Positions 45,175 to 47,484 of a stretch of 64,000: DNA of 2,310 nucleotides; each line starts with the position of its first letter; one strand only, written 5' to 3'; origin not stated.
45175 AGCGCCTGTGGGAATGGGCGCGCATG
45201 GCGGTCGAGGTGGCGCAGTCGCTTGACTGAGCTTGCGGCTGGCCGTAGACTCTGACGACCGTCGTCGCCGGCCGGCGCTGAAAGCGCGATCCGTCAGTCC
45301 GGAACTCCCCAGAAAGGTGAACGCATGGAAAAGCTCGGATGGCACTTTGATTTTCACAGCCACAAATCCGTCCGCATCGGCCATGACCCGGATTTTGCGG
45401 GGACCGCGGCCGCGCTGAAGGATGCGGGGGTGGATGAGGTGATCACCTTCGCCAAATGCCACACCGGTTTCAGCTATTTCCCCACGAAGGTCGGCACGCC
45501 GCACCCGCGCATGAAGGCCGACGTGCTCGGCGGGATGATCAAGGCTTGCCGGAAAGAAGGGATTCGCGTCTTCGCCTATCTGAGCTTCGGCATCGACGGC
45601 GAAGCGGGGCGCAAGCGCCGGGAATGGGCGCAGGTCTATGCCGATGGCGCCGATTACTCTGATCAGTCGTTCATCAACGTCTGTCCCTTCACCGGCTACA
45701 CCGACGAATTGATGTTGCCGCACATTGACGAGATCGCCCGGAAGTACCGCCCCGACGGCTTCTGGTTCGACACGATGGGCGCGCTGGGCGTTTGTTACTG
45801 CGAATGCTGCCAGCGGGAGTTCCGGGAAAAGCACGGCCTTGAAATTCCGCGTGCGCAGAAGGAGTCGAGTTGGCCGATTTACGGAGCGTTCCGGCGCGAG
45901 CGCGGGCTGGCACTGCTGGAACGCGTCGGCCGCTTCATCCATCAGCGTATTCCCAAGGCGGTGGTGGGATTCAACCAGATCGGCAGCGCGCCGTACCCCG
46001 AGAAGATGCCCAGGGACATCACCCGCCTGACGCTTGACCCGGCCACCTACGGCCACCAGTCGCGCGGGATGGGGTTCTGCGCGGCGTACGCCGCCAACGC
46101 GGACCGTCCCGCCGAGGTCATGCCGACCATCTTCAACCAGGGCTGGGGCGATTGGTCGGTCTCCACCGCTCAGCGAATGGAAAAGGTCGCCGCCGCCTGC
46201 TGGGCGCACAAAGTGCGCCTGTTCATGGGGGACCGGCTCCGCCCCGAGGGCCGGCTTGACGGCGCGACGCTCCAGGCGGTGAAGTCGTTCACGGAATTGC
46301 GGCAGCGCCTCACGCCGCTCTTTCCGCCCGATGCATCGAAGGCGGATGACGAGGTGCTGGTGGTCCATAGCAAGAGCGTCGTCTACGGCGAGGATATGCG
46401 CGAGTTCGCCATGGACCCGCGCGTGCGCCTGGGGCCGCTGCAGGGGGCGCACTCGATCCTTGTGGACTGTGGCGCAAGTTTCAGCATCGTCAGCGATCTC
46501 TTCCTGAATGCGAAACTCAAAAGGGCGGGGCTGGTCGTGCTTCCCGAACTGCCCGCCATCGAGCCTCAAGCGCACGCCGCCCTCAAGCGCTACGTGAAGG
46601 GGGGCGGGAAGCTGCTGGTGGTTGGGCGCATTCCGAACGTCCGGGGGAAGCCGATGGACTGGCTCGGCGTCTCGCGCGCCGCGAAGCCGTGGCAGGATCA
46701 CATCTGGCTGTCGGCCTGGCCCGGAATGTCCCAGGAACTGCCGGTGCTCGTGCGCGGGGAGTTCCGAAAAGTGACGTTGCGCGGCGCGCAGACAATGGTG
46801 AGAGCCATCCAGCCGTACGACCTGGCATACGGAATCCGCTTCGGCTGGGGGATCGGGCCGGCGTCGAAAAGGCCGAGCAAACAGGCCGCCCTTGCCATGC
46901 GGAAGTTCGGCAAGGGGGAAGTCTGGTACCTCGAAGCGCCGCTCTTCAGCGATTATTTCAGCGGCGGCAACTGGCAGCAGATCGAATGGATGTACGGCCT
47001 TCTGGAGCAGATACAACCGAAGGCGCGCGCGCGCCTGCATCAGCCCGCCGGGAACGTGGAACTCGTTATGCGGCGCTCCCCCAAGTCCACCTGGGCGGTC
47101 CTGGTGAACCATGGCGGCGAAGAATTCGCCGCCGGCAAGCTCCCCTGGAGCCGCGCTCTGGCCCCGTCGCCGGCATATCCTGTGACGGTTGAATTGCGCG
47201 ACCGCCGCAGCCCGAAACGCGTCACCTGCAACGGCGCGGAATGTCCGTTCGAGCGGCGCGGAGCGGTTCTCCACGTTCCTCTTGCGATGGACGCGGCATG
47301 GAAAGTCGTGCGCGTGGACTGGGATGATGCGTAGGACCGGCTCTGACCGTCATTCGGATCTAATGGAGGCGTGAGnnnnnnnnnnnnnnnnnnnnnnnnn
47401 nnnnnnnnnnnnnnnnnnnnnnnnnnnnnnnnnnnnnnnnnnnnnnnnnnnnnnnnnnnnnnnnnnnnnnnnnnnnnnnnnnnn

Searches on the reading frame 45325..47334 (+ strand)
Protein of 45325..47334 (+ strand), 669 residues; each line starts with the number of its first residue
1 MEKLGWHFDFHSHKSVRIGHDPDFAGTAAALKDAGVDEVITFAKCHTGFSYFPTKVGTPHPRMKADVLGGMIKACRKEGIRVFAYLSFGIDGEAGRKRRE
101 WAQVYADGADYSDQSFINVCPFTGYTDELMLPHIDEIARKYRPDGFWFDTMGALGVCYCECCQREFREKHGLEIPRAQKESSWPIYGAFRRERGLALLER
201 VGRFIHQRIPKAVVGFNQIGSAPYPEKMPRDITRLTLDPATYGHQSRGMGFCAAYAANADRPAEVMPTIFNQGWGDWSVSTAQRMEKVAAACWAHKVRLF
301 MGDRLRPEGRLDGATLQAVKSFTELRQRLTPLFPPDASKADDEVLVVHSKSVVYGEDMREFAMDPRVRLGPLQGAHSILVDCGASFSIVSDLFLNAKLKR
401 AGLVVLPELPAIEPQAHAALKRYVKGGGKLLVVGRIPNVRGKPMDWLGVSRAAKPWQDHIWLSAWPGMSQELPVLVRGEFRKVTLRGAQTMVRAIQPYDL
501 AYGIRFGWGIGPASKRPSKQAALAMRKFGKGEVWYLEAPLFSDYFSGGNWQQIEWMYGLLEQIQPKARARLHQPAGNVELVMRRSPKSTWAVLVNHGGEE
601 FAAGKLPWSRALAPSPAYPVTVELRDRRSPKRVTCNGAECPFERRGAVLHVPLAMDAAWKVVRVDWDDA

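Call 3: search_protein_families(library=pfam, proteins=[window:45325-47334:+], max_evalue=0.01)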
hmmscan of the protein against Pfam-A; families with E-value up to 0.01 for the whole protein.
window:45325-47334:+ (669 aa): 3 families
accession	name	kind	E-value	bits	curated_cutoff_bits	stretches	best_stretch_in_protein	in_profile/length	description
PF14871.12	GHL6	-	2.4e-24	86.5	35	1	28-149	6-131/132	Hypothetical glycosyl hydrolase 6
PF01120.23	Alpha_L_fucos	-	1.1e-10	42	25.2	1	28-151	100-212/345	Alpha-L-fucosidase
PF08532.16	Glyco_hydro_42M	-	0.0001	22.3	25.8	0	395-432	52-89/207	Beta-galactosidase trimerisation domain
